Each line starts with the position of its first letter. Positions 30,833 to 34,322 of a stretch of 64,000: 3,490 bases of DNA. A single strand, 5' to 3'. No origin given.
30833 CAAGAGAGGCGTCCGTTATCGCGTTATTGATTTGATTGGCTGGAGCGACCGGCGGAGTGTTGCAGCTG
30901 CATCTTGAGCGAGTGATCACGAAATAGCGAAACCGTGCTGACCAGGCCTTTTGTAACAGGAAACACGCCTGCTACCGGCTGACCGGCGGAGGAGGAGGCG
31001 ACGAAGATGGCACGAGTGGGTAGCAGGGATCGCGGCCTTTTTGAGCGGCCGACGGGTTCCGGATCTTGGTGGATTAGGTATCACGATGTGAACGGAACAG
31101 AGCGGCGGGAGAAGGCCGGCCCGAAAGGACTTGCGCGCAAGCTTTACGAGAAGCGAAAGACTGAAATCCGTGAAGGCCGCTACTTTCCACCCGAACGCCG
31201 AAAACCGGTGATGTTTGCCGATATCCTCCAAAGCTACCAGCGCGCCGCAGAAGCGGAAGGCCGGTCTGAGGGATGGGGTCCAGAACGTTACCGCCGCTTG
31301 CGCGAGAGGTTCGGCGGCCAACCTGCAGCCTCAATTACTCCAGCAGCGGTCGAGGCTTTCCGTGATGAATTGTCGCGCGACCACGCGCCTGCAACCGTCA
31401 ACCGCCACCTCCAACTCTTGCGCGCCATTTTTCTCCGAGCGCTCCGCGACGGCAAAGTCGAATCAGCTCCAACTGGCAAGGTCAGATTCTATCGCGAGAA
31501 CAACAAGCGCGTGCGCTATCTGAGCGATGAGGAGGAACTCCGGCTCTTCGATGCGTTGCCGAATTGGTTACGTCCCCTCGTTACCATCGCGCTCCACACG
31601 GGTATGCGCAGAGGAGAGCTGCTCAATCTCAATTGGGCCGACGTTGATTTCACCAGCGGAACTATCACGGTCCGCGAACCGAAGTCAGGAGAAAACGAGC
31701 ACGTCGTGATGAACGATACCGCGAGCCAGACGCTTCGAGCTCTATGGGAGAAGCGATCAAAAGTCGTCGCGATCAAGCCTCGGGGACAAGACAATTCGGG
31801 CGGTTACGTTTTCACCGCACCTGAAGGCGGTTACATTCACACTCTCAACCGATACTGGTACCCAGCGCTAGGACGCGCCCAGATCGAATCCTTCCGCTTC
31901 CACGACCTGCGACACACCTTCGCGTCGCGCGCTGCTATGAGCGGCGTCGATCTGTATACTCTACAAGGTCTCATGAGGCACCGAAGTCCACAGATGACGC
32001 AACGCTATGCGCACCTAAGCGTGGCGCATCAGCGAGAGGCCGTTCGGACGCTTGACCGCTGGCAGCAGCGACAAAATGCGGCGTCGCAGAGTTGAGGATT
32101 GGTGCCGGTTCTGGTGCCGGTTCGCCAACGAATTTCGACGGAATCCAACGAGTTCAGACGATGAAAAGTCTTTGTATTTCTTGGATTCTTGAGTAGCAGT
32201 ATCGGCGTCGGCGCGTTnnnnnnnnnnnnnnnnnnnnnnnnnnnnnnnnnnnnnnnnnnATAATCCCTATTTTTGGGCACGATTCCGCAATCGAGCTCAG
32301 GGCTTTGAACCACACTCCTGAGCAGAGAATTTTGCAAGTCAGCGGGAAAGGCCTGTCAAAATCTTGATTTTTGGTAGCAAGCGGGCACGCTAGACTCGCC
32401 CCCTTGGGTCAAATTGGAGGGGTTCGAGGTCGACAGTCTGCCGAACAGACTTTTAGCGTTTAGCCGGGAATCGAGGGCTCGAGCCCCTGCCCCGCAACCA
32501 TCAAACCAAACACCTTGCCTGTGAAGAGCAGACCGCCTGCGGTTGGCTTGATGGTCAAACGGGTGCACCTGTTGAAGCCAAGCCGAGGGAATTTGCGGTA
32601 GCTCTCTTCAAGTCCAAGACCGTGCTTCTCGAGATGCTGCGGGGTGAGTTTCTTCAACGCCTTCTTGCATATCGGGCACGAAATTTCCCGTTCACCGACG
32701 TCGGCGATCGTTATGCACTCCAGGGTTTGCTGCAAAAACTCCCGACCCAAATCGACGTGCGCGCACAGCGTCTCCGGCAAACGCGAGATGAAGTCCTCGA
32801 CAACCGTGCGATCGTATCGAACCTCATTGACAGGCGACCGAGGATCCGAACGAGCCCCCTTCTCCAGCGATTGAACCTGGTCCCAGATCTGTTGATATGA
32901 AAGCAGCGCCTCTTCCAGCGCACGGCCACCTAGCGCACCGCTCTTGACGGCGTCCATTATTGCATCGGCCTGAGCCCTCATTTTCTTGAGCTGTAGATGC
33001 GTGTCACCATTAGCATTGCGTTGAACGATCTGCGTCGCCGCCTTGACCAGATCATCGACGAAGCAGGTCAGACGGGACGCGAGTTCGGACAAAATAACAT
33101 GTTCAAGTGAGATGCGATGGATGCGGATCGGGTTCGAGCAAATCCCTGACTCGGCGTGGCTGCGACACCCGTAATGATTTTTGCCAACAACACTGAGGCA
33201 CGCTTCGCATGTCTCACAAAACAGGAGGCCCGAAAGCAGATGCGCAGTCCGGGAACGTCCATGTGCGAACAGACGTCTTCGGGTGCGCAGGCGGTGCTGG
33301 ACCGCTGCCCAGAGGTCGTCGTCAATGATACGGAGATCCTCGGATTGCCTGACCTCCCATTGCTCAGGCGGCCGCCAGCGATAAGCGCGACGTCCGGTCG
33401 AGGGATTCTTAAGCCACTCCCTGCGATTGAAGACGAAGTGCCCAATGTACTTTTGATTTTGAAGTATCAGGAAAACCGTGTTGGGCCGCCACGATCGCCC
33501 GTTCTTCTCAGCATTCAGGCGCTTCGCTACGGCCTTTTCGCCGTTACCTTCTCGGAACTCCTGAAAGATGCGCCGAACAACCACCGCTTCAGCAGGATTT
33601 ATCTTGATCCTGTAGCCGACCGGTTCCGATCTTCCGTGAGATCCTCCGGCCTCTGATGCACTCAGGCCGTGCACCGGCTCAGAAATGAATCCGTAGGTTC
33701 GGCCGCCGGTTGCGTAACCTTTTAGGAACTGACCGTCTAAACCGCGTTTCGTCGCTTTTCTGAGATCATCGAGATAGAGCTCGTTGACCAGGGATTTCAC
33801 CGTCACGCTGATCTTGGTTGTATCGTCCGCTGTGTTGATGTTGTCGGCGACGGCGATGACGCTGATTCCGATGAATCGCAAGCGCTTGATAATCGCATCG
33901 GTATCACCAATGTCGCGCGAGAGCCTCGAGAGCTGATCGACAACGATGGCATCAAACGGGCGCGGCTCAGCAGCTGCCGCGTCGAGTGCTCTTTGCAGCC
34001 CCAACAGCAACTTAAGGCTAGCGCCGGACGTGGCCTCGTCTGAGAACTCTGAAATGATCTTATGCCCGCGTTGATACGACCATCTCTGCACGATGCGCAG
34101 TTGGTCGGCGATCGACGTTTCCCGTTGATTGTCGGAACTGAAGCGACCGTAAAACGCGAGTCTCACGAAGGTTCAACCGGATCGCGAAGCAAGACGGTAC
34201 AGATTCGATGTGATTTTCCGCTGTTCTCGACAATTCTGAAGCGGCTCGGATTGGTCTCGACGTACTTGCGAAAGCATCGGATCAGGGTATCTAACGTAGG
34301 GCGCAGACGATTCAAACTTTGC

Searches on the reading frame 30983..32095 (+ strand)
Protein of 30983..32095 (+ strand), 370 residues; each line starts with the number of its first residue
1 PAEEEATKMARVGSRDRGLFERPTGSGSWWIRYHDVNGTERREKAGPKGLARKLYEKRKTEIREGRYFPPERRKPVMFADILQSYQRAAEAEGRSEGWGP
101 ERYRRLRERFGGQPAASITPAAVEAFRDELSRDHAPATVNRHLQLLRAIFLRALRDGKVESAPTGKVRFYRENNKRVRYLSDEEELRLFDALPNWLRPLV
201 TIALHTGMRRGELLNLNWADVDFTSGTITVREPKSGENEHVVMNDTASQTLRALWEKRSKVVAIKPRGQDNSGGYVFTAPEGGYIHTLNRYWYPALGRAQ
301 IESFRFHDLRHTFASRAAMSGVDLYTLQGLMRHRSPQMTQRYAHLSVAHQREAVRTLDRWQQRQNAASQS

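Call 66: search_protein_families(library=pfam, proteins=[window:30983-32095:+], max_evalue=0.0001)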
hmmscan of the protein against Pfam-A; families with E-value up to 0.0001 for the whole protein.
window:30983-32095:+ (370 aa): 1 family
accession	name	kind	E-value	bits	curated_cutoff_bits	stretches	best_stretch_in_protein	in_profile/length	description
PF00589.27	Phage_integrase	-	1.6e-29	103.3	27.1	1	179-347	2-170/172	Phage integrase family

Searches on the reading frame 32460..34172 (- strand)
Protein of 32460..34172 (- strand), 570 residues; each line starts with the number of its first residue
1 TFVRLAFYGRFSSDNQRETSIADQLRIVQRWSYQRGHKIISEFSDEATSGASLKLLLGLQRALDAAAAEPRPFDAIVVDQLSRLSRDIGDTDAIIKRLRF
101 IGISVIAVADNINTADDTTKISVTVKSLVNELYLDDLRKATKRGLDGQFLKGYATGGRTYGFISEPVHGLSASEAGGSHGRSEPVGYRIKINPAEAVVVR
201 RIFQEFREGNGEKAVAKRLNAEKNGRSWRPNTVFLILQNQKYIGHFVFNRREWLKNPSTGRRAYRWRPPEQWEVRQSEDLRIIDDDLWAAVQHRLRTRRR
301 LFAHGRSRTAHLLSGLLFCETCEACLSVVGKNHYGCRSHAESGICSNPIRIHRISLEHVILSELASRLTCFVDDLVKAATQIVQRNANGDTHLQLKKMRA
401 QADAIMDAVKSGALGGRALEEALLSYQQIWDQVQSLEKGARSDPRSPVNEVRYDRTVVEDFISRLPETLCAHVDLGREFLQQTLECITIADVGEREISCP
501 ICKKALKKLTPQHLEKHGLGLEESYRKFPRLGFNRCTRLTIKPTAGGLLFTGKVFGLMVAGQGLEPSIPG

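Call 66: search_protein_families(library=pfam, proteins=[window:32460-34172:-], max_evalue=0.0001)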
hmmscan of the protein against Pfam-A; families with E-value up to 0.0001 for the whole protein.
window:32460-34172:- (570 aa): 3 families
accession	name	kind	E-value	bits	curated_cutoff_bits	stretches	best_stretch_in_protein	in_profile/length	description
PF00239.26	Resolvase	-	4.4e-22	79.2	23.3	1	6-150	2-141/145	Resolvase, N terminal domain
PF07508.19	Recombinase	-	1e-20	74.3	21.1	1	193-298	1-102/102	Recombinase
PF13408.12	Zn_ribbon_recom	-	3.5e-07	30.9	25.3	1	312-364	1-57/58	Recombinase zinc beta ribbon domain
